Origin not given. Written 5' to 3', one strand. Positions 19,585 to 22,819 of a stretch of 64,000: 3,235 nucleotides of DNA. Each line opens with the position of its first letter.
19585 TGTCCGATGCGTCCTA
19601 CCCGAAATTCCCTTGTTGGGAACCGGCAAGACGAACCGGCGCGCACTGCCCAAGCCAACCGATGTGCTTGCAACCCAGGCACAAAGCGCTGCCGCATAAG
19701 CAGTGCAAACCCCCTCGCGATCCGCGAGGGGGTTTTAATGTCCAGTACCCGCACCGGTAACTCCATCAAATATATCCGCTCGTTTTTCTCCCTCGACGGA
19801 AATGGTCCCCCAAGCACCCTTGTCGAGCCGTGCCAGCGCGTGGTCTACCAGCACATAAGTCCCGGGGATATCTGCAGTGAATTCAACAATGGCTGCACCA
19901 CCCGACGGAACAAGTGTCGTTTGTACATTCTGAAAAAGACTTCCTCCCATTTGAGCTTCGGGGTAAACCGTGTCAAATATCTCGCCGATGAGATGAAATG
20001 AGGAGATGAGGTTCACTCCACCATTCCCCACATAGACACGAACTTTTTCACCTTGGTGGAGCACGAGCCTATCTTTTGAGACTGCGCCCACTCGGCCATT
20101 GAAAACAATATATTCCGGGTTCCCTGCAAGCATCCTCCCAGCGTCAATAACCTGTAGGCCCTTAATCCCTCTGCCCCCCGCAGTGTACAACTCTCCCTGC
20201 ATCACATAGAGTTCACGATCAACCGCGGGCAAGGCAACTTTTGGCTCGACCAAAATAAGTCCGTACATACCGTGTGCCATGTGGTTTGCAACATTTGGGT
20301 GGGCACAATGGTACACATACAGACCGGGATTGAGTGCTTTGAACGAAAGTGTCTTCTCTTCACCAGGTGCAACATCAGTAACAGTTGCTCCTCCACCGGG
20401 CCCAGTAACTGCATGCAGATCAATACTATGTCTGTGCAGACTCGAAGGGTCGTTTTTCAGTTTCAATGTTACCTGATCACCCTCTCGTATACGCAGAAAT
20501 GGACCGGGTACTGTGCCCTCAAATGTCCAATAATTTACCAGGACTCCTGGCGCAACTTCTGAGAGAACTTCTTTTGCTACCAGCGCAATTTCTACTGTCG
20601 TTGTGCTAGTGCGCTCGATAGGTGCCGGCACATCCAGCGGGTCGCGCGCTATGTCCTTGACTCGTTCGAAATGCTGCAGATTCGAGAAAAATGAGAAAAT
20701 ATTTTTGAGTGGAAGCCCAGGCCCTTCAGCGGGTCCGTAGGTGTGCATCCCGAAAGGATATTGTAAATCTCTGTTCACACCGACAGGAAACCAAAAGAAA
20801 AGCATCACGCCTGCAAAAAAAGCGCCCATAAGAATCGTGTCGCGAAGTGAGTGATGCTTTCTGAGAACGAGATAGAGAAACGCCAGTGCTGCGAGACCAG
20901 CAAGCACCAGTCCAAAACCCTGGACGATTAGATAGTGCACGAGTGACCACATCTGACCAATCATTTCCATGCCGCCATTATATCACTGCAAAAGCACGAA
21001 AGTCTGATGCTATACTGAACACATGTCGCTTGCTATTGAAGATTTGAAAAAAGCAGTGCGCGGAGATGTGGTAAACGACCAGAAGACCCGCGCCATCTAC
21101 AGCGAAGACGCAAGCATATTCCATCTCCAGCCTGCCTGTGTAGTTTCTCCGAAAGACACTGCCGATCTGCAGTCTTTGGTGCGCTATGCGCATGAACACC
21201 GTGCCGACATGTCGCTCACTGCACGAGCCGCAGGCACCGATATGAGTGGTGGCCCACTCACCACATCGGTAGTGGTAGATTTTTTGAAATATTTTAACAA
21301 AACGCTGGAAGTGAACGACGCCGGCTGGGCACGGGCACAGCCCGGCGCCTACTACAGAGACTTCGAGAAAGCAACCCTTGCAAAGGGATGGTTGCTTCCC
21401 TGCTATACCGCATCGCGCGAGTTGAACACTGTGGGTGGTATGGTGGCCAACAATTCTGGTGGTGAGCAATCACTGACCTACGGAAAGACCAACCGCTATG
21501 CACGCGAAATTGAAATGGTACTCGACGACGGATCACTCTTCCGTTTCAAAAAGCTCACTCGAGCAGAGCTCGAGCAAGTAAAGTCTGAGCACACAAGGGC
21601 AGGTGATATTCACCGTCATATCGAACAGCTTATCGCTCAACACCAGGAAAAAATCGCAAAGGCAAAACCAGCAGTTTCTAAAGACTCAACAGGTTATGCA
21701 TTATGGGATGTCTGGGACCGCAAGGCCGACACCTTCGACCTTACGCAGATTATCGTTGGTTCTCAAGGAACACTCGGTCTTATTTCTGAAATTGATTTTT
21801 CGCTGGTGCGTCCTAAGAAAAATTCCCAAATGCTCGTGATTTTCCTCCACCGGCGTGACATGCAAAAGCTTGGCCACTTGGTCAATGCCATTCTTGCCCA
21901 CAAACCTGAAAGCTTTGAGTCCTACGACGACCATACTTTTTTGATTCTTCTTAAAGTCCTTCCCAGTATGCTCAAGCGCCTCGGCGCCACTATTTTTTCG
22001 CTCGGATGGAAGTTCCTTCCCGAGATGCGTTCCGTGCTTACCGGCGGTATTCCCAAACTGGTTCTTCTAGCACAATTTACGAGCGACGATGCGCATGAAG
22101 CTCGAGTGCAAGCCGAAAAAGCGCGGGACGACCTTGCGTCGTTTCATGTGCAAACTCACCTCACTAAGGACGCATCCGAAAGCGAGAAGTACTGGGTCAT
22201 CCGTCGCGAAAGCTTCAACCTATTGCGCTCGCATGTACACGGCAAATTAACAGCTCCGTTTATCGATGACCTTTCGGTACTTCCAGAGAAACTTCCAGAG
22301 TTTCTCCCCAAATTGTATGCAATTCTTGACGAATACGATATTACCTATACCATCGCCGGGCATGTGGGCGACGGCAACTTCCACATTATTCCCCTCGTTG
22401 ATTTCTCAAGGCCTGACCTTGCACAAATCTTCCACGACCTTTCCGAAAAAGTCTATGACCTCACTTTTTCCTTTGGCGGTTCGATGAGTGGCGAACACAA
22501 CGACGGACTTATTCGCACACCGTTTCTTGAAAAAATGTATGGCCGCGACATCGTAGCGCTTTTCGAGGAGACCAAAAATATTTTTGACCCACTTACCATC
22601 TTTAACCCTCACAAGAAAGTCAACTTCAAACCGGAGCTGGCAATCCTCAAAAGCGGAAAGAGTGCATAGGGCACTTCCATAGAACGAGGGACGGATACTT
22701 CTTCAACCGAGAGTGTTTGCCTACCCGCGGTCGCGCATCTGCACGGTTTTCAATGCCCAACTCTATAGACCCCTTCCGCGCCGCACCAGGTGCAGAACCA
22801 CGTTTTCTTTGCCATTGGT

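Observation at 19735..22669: Membrane-anchored copper nitrite reductase (NirK-type), divergent from a FAD-linked oxidase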

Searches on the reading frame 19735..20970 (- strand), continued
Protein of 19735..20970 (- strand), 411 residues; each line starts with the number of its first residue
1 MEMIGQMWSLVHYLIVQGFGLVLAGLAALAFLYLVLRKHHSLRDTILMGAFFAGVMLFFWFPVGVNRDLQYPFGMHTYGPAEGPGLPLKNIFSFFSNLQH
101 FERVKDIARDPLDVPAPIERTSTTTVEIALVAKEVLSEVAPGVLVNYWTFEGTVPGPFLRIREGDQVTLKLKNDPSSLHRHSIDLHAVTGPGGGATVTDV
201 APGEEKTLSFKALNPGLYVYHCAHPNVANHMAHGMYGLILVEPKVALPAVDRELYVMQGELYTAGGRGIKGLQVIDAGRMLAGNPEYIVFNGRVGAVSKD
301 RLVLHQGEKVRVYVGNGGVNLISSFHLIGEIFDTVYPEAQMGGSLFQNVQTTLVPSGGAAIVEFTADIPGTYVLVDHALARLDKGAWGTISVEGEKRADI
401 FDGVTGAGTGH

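Call 52: fold_search(model_id=the predicted structure, library=pdb)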
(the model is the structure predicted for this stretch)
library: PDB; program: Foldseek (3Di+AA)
matches with E <= 10: 1680; with E <= 0.001: 626
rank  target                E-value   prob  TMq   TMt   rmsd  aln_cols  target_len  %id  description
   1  6the                  3.7e-35  1.00  0.61  0.83   5.7       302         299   47  Crystal structure of core domain of four-domain heme-cupredoxin-Cu nitrite reductase from Bradyrhizobium sp. ORS 375 (released 2020-04-22)
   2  5ue6_B                5.6e-35  1.00  0.62  0.81   7.3       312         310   49  Structure of nitrite reductase AniA from Neisseria gonorrhoeae, space group I4122 (released 2017-02-01)
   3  5tb7_A                8.3e-35  1.00  0.62  0.80   7.3       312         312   49  Structure of nitrite reductase AniA from Neisseria gonorrhoeae, space group P212121 (released 2017-02-01)
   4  2zoo_A                8.8e-35  1.00  0.62  0.59   7.2       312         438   50  Crystal structure of nitrite reductase from Pseudoalteromonas haloplanktis TAC125 (released 2009-06-09)
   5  5ue6_F                1.0e-34  1.00  0.62  0.81   7.2       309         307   48  Structure of nitrite reductase AniA from Neisseria gonorrhoeae, space group I4122 (released 2017-02-01)
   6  5ue6_D                1.6e-34  1.00  0.62  0.81   7.3       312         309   49  Structure of nitrite reductase AniA from Neisseria gonorrhoeae, space group I4122 (released 2017-02-01)
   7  5ue6_A                4.7e-34  1.00  0.61  0.78   7.2       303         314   50  Structure of nitrite reductase AniA from Neisseria gonorrhoeae, space group I4122 (released 2017-02-01)
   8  5tb7_B                6.6e-34  1.00  0.62  0.81   7.3       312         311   49  Structure of nitrite reductase AniA from Neisseria gonorrhoeae, space group P212121 (released 2017-02-01)
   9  9fuj                  2.5e-33  1.00  0.61  0.56   6.9       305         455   48  CRYSTAL STRUCTURE OF REDUCED F295L MUTANT OF THREE-DOMAIN HEME-CU NITRITE REDUCTASE FROM RALSTONIA PICKETTII (released 2025-07-09)
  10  3ziy                  3.0e-33  1.00  0.61  0.55   6.9       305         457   48  Structure of three-domain heme-Cu nitrite reductase from Ralstonia pickettii at 1.01 A resolution (released 2013-03-27)
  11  5ocf                  3.5e-33  1.00  0.62  0.56   6.9       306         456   48  Crystal structure of nitric oxide bound to three-domain heme-Cu nitrite reductase from Ralstonia pickettii (released 2018-06-27)
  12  4ax3_D                3.7e-33  1.00  0.61  0.55   6.9       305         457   48  Structure of three-domain heme-Cu nitrite reductase from Ralstonia pickettii at 1.6 A resolution (released 2013-03-27)
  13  5ocb                  4.7e-33  1.00  0.62  0.56   6.9       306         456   47  Crystal structure of nitric oxide bound D97N mutant of three-domain heme-Cu nitrite reductase from Ralstonia pickettii (released 2018-06-27)
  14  6qq1                  5.0e-33  1.00  0.61  0.56   6.9       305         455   48  Crystal structure of as isolated Y323F mutant of haem-Cu containing nitrite reductase from Ralstonia pickettii (released 2019-11-06)
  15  9fuh                  6.3e-33  1.00  0.61  0.56   6.9       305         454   48  CRYSTAL STRUCTURE OF REDUCED WILD TYPE THREE-DOMAIN HEME-CU NITRITE REDUCTASE FROM RALSTONIA PICKETTII (released 2025-07-09)
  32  1kbv_A                2.5e-32  1.00  0.61  0.82   7.2       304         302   49  NITRITE-SOAKED CRYSTAL STRUCTURE OF THE SOLUBLE DOMAIN OF ANIA FROM NEISSERIA GONORRHOEAE (released 2001-12-05)
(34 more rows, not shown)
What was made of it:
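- Closest known: Anammox KSU-1 NirK. Different: The entry title describes a hexameric soluble enzyme (call 52).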

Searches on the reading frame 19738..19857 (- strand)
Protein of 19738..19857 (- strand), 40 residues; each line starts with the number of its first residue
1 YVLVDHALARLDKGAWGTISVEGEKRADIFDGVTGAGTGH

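Call 48: search_solved_structures(query=window:19738-19857:-, max_evalue=1, show_alignments=5)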
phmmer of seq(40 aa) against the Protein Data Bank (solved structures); distinct sequences matched with E-value up to 1: 12.
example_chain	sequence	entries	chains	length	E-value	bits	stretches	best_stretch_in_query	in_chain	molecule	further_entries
6the_A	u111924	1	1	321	5.1e-07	32.6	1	1-40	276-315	Copper-containing nitrite reductase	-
6tfd_A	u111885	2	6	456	0.00099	22.5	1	1-29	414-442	Copper-containing nitrite reductase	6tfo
2dv6_A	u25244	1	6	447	0.0036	20.8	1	1-29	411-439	Nitrite reductase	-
9do6_A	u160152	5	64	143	0.018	18.6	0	4-27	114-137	Ostreolysin A6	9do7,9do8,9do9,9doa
6myi_A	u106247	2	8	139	0.031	17.9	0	4-26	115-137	Ostreolysin A6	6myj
9dob_A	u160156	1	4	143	0.034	17.8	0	4-27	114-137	Ostreolysin A6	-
6myk_A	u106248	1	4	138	0.054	17.2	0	4-26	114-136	Ostreolysin A6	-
1kbv_A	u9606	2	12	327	0.16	15.8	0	1-30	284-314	Major outer membrane protein PAN 1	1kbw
4oeb_A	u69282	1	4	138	0.24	15.2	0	4-26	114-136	Pleurotolysin A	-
5tb7_A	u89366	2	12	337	0.24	15.2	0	1-30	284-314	Nitrite reductase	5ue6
4v2t_0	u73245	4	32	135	0.39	14.6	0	4-24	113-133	PLEUROTOLYSIN A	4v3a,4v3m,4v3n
2zoo_A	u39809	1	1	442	0.43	14.4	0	1-35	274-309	Probable nitrite reductase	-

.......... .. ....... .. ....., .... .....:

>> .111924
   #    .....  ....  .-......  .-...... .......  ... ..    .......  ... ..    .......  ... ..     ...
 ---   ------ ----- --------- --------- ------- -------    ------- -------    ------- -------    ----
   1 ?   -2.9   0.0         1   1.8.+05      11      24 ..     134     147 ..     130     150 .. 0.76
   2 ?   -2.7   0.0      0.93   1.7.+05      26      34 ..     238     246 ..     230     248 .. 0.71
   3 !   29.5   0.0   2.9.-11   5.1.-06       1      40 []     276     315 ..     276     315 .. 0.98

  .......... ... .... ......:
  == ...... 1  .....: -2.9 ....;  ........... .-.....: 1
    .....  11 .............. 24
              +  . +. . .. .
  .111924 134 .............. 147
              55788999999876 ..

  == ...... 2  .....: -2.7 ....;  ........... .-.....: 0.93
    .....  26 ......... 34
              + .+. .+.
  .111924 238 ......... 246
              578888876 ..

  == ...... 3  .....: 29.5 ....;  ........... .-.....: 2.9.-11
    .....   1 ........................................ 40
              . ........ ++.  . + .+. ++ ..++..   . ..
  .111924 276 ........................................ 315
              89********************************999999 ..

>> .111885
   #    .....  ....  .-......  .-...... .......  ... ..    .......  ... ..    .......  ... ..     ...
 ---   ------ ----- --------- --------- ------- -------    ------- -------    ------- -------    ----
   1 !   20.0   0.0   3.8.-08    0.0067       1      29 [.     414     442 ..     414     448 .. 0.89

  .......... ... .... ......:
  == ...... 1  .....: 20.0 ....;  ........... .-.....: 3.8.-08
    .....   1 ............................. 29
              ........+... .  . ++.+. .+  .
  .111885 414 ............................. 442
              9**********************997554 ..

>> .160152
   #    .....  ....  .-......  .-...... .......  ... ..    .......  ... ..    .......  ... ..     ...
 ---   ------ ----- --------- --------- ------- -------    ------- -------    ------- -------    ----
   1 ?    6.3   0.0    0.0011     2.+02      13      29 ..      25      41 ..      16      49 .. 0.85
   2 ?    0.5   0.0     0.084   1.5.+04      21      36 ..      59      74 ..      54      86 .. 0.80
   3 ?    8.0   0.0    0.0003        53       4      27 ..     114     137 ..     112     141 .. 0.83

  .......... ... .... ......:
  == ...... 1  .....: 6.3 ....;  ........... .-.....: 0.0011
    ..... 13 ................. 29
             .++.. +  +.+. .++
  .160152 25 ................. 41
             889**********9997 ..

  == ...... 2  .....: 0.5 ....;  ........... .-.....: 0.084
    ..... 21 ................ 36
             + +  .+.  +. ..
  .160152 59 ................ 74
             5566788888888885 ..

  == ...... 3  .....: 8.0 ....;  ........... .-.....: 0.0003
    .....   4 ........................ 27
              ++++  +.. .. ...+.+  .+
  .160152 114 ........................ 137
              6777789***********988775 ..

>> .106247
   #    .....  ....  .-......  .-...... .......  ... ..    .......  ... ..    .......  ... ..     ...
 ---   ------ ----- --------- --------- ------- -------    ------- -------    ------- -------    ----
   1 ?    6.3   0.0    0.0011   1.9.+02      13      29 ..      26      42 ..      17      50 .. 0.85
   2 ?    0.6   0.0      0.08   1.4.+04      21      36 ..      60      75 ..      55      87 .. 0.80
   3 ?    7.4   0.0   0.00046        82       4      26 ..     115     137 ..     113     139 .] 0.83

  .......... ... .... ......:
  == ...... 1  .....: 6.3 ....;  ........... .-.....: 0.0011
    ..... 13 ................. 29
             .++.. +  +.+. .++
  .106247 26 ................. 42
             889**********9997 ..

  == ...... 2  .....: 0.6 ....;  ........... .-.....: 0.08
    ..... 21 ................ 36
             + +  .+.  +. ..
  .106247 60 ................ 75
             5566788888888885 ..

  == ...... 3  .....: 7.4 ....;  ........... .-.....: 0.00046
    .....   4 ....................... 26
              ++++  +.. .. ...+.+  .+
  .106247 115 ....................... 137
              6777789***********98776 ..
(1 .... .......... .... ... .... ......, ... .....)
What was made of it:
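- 19738..19770 (-): Variable Gly/Ser/Asp-rich C-terminal tail ending in a near-invariant Gly-His. The solved NirK core 6THE has the same ...PGAGH at the aligned position (call 48).
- Closest known: N-terminally extended NirKs: Hyphomicrobium denitrificans HdNIR. Same: The C-terminal ...G-H tail is shared with 6THE (call 48).
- Tried and rejected: I considered it as a clade novelty and rejected that, because 6THE has the same ending at the aligned position (call 48).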

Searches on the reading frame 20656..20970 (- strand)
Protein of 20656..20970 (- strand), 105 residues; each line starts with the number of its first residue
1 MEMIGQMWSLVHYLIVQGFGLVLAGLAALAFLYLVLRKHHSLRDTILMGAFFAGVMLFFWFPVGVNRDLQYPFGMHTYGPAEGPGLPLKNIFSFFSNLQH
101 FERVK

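Call 26: search_protein_representatives(protein=window:20656-20970:-)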
Query: 105 residues. Proteins with E-value up to 0.001 (for the whole library): 27; up to 1e-10: 9; up to 1e-30: 2. The best 27 are listed.
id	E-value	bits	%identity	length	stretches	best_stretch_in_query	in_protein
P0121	1.6e-41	157.2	72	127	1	3-104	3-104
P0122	2.8e-32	127.4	70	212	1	26-104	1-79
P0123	7.3e-23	97.1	49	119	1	9-104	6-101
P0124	6.3e-19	84.4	43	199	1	9-104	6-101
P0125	4.7e-18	81.6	47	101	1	6-99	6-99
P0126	1.4e-15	73.7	42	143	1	2-104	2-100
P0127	2.7e-15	72.8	47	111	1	1-92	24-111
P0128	1.2e-12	64.3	39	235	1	4-104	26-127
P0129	4.0e-12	62.5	37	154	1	8-104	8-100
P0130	1.9e-10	57.1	40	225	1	11-104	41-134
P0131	2.3e-10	56.9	38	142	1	6-105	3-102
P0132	2.9e-10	56.6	41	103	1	1-84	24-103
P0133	4.7e-09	52.7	37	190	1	6-104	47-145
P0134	8.2e-08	48.7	35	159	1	10-102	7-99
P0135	2.9e-07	46.9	35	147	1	7-104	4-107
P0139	1.9e-06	44.3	38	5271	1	58-78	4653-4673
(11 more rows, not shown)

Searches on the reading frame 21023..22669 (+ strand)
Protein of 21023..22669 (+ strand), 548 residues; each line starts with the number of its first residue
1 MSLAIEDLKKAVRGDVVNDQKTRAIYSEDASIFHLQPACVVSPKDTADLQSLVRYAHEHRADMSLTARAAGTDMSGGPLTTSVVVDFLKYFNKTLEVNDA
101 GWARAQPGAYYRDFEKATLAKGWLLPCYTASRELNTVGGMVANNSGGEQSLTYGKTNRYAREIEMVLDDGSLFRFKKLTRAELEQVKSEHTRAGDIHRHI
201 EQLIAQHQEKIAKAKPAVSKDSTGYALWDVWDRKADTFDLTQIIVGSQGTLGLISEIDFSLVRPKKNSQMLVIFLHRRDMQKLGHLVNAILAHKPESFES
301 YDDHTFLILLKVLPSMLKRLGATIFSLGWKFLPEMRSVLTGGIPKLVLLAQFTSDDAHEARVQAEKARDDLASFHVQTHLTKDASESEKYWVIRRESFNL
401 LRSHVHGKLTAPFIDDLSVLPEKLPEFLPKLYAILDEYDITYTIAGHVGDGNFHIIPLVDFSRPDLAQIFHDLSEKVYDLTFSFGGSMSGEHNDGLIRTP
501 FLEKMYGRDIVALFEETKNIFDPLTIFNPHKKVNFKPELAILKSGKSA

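Call 7: search_protein_families(library=pfam, proteins=[window:21023-22669:+], max_evalue=0.01)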
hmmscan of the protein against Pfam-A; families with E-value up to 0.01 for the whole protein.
window:21023-22669:+ (548 aa): 2 families
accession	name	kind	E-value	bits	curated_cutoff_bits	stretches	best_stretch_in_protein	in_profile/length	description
PF02913.24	FAD-oxidase_C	-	3.4e-41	142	21.2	1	272-531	7-247/248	FAD linked oxidases, C-terminal domain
PF01565.28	FAD_binding_4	-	6.5e-30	104.1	26.4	1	37-175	1-138/139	FAD binding domain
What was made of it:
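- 21023..22669 (+): Cytoplasmic FAD-linked 2-hydroxyacid oxidase/dehydrogenase (GlcD / D-lactate dehydrogenase / N-terminal half of YdiJ). It has no Fe-S domain and no signal peptide. Pfam FAD_binding_4 and FAD-oxidase_C (call 7).
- Checked: It carries FAD_binding_4 and FAD-oxidase_C domains (call 7).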

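Call 8: search_protein_families(library=ncbifam, proteins=[window:21023-22669:+], max_evalue=0.01)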
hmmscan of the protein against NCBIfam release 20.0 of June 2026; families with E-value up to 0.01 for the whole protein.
window:21023-22669:+ (548 aa): 4 families
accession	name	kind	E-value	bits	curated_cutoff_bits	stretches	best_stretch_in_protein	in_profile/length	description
NF049975.1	2HglutDHaseYdiJ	equivalog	5.1e-79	266.2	1350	1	10-531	25-538/1018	D-2-hydroxyglutarate dehydrogenase YdiJ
TIGR00387.1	glcD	equivalog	7.8e-51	173.2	567.9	3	372-531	258-413/413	glycolate oxidase subunit GlcD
NF008408.0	PRK11230.1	equivalog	1.4e-33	116.2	897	2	376-533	319-472/499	glycolate oxidase subunit GlcD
NF008439.0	PRK11282.1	equivalog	0.00017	20.6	284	0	238-304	147-211/358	glycolate oxidase subunit GlcE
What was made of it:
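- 21023..22669 (+): NCBIfam YdiJ and GlcD hits are below their cutoffs (call 8).
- On GlcD / D-lactate dehydrogenase / YdiJ FAD-linked oxidase (for ORF 21023..22669): The YdiJ, GlcD and GlcE equivalog cutoffs are not reached (call 8).
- It lacks the Fe-S/CCG half that links YdiJ-type enzymes to the membrane (call 8).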

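Call 46: search_solved_structures(query=window:21023-22669:+, max_evalue=1e-10)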
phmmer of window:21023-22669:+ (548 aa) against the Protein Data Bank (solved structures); distinct sequences matched with E-value up to 1e-10: 6.
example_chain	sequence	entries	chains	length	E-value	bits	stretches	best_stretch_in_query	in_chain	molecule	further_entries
9qgz_A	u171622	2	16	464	7e-31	110.8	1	5-179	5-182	Glycolate oxidase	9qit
7qh2_C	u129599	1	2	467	7.4e-23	84.3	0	416-531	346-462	Lactate dehydrogenase (NAD(+),ferredoxin) subunit LctD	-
3pm9_A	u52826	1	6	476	8e-22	80.9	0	355-532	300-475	Putative oxidoreductase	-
6lpn_A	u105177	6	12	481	2.5e-18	69.4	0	413-533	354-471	D-2-hydroxyglutarate dehydrogenase, mitochondrial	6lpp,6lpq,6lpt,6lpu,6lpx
8jdc_A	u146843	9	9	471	1.7e-17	66.6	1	380-531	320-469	Probable D-lactate dehydrogenase, mitochondrial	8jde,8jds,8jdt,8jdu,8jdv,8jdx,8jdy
8jdb_A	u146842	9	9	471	4.1e-16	62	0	380-531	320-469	Probable D-lactate dehydrogenase, mitochondrial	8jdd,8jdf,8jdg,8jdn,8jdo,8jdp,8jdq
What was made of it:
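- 21023..22669 (+): PDB relatives are glycolate oxidase, LctD and D-2-hydroxyglutarate dehydrogenase (call 46).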
